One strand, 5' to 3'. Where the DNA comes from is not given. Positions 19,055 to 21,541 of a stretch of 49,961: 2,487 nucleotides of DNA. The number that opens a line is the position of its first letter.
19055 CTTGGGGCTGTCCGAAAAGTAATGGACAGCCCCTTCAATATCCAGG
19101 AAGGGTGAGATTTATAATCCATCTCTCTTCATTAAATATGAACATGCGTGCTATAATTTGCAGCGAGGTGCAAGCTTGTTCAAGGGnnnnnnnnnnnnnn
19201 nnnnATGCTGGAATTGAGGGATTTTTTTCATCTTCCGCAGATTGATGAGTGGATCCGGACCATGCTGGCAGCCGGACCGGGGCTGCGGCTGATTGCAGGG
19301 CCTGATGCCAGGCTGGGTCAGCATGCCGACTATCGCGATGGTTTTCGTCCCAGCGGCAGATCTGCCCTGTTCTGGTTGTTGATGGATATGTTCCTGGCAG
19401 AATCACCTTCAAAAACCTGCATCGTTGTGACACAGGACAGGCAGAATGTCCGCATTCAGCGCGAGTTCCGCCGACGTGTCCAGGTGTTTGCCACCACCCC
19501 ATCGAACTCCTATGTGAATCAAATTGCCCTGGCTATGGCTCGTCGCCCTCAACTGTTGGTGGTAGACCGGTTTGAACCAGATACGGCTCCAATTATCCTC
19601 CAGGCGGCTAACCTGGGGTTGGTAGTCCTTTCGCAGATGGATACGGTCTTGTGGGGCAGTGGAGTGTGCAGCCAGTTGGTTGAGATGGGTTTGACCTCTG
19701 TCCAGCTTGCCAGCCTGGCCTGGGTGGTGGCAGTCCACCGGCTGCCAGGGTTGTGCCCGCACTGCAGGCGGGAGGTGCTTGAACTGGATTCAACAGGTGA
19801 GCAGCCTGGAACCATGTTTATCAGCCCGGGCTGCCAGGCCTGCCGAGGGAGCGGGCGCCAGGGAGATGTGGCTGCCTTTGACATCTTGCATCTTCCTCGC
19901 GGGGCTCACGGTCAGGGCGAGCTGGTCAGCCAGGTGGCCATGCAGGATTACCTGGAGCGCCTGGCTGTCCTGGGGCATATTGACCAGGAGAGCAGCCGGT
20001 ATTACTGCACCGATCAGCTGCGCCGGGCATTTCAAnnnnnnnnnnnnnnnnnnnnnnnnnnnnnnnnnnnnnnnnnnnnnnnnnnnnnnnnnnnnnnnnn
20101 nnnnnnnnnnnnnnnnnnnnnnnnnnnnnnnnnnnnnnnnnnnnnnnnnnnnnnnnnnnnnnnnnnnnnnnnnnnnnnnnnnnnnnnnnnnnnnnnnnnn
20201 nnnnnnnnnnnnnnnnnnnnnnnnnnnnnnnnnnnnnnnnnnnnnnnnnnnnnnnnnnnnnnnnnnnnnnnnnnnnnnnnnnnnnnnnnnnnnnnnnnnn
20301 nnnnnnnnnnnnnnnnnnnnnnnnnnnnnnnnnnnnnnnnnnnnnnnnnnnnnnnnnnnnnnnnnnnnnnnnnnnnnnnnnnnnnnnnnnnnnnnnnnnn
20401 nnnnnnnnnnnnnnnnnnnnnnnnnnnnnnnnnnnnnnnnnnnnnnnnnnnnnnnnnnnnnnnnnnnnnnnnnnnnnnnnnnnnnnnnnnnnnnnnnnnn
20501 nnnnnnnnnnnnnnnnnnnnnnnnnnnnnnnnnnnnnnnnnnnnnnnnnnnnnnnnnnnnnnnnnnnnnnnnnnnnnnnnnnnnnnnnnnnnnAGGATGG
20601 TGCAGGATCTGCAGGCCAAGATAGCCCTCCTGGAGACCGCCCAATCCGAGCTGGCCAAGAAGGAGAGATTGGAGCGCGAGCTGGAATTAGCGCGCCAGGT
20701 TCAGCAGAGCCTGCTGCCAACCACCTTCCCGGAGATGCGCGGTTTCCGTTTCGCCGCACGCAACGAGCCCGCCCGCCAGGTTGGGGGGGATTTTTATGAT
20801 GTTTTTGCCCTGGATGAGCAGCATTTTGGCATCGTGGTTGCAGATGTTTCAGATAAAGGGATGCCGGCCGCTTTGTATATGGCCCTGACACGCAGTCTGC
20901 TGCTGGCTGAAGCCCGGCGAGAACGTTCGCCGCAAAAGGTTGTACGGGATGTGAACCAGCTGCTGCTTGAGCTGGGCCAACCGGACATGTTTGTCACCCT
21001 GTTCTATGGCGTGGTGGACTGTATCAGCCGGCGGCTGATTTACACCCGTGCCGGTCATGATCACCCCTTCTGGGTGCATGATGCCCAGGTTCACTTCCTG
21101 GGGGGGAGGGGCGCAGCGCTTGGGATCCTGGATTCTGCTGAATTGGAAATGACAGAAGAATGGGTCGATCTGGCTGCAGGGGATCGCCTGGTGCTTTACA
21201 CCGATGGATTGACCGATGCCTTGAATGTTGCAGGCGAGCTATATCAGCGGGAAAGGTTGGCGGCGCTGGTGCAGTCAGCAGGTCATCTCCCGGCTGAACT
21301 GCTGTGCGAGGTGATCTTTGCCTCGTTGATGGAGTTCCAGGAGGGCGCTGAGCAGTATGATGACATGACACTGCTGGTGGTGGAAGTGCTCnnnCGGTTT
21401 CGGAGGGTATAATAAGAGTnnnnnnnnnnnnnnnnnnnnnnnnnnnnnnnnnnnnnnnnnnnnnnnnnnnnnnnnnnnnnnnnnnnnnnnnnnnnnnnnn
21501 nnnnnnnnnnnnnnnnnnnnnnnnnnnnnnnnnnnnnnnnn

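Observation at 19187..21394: Catalytically degenerate GspE/PilB-type ATPase domain fused to GAF and PP2C (SpoIIE) phosphatase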

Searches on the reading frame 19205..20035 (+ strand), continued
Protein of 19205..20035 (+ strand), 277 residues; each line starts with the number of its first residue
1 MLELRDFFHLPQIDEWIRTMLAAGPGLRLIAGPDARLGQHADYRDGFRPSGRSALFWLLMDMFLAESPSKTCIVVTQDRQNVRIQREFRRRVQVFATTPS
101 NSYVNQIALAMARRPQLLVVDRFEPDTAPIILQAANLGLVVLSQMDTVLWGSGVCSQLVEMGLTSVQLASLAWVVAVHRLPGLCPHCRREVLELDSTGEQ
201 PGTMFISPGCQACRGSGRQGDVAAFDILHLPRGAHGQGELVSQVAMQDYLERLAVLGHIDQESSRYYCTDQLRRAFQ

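Call 67: find_encoding_contigs(protein=P0068, flank=5000, max_places=2)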
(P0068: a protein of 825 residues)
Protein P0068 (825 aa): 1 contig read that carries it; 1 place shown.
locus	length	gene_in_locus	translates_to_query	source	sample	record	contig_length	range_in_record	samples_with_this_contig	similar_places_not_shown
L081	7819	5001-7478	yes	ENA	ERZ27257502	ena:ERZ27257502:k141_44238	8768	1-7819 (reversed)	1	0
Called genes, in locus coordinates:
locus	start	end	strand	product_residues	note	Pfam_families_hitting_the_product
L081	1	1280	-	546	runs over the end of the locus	PF03109:ABC1, PF27536:UbiB_helical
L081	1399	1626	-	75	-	PF02609:Exonuc_VII_S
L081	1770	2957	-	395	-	PF13742:tRNA_anti_2, PF01336:tRNA_anti-codon, PF02601:Exonuc_VII_L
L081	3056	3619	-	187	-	PF08207:EFP_N, PF01132:EFP, PF09285:Elong-fact-P_C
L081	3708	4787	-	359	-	PF01321:Creatinase_N, PF00557:Peptidase_M24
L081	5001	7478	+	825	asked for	PF01590:GAF, PF13185:GAF_2, PF13492:GAF_3, PF00989:PAS, PF08448:PAS_4, PF13426:PAS_9, PF00211:Guanylate_cyc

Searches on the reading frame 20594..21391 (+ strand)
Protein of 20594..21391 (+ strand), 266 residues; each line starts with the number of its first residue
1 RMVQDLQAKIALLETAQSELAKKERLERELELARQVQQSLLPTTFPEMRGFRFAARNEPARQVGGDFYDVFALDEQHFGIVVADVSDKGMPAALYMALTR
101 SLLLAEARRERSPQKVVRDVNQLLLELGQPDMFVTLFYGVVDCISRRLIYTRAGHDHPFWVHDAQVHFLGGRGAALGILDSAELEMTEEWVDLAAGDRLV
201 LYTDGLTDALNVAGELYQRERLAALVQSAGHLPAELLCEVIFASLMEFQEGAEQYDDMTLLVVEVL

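Call 52: search_solved_structures(query=window:20594-21391:+, max_evalue=0.001, show_alignments=1)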
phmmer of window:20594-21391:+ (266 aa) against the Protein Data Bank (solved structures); distinct sequences matched with E-value up to 0.001: 7.
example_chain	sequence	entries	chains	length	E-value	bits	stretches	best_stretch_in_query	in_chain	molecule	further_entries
3eq2_A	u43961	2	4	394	2.6e-20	76.3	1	13-231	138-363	Probable two-component response regulator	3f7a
3es2_A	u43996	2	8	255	4.6e-20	75.5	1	24-231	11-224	Probable two-component response regulator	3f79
6k4e_A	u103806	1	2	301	1.7e-10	44.1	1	6-261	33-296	Putative serine phosphatase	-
5mqh_A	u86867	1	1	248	3.1e-07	33.5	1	61-264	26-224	Serine phosphatase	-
3t91_A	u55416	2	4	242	1.3e-06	31.4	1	61-264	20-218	Stage II sporulation protein E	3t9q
3ke6_A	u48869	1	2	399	2.5e-06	30.5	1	62-210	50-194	Protein Rv1364c/MT1410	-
5ucg_A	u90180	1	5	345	2.7e-06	30.4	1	61-264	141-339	Stage II sporulation protein E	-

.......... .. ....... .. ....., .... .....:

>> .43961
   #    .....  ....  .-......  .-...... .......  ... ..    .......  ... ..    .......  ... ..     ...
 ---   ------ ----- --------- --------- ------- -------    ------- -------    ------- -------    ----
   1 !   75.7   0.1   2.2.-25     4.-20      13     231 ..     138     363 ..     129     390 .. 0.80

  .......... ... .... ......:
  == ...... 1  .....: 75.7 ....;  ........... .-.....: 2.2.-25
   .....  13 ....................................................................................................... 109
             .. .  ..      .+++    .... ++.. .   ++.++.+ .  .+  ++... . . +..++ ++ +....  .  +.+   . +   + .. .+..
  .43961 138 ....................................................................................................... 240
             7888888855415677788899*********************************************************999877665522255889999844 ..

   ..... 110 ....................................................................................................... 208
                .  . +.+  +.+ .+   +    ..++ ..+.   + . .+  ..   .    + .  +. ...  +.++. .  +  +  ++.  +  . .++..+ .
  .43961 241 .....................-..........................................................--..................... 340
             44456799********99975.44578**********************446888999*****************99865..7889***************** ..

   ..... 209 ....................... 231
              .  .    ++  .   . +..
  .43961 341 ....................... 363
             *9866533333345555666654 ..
